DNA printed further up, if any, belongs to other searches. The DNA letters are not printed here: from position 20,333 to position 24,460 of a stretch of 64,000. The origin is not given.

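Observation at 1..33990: A 34-kb single-strand locus of giant glycosylated surface proteins, each preceded by a tiny DNA-binding gene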

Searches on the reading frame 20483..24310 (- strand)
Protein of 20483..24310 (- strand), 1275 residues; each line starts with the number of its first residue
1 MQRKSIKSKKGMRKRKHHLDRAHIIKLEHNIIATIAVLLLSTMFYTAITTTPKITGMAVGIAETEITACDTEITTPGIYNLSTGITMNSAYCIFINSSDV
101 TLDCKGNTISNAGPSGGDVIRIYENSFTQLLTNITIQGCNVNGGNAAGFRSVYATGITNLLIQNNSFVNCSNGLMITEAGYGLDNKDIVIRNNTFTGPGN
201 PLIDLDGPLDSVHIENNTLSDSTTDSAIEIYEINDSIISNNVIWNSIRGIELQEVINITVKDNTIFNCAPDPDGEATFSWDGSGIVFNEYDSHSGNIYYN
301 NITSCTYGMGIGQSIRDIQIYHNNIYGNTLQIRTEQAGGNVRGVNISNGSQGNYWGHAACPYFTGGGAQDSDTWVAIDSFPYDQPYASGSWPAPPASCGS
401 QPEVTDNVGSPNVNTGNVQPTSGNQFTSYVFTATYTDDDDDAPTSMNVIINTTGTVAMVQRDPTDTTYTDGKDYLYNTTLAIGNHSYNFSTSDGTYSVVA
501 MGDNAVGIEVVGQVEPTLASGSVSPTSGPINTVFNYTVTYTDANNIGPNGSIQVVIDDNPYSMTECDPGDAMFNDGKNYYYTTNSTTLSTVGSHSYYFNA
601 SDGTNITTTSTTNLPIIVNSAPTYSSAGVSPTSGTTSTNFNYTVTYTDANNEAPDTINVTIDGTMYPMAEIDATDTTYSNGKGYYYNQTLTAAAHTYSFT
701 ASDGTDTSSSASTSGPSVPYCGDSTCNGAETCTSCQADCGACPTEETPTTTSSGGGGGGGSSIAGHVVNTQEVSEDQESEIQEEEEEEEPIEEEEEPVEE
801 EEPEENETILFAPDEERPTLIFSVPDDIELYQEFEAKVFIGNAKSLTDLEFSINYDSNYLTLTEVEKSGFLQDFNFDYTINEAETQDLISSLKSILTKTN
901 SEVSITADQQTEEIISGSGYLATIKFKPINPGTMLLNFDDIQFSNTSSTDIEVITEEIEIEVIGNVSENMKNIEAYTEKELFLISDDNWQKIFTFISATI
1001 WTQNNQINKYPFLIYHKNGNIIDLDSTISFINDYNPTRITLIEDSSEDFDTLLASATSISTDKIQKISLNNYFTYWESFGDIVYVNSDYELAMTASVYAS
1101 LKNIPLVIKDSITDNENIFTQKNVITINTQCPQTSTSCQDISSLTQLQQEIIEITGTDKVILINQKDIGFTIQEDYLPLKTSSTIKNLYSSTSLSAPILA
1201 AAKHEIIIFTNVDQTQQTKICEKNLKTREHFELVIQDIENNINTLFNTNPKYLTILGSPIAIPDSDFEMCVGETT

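Call 5: search_protein_families(library=pfam, proteins=[window:20483-24310:-], max_evalue=0.1)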
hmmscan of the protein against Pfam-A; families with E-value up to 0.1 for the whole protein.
window:20483-24310:- (1275 aa): 3 families
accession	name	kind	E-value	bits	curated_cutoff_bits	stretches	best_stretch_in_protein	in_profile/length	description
PF13229.12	Beta_helix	-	3.5e-12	46.7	25.9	2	152-325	3-158/158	Right handed beta helix region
PF05048.19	NosD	-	7.8e-09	35.7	23.6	1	211-357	70-209/212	Periplasmic copper-binding protein (NosD)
PF04122.17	CW_binding_2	-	0.067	14.2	24.9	0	1193-1264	27-70/73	Cell wall binding domain 2 (CWB2)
